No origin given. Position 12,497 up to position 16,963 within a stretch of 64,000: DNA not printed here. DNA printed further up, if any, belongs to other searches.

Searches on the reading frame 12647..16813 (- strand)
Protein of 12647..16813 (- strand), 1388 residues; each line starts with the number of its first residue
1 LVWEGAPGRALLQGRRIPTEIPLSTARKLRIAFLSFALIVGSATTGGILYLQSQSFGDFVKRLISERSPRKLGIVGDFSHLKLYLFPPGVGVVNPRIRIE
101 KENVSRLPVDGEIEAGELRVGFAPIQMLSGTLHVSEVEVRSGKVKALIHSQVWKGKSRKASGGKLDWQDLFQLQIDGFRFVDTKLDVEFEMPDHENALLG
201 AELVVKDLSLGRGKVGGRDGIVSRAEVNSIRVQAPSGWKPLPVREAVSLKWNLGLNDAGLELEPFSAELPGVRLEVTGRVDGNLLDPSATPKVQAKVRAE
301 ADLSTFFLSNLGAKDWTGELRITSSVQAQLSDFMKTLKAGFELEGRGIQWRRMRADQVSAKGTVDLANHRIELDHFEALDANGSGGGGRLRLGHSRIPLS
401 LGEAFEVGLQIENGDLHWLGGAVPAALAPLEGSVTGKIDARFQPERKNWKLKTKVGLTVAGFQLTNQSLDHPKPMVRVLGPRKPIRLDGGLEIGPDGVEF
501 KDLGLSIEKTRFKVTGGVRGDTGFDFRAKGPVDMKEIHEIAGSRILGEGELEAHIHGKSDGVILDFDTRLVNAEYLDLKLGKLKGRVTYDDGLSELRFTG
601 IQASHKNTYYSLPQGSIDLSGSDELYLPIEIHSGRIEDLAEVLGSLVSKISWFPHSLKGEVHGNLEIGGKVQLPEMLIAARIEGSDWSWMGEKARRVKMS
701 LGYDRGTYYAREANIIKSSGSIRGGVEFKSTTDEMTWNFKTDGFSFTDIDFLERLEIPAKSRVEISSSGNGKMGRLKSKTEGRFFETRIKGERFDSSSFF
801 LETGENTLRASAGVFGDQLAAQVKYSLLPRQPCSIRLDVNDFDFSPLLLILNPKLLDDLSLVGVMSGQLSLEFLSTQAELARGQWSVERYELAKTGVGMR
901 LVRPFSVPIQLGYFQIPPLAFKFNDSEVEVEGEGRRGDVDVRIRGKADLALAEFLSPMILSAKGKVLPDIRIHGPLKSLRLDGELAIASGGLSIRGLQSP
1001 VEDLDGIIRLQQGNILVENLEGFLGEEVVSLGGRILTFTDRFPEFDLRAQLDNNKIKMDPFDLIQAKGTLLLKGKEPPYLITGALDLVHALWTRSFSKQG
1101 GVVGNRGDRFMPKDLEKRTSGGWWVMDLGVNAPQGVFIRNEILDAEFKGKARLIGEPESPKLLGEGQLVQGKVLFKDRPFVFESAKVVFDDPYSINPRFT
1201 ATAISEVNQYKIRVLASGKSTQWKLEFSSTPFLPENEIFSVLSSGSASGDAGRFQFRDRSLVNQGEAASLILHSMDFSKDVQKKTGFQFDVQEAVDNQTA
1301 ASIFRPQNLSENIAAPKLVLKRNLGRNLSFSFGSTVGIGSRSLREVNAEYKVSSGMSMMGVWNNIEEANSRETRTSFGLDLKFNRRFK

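Call 25: search_protein_families(library=pfam, proteins=[window:12647-16813:-], max_evalue=0.00001)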
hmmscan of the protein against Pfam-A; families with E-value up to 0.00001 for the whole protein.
window:12647-16813:- (1388 aa): 1 family
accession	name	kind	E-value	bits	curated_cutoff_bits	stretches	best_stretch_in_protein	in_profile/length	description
PF04357.19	TamB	-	2.6e-31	109.7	22.4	1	1027-1387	11-381/381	TamB, inner membrane protein subunit of TAM complex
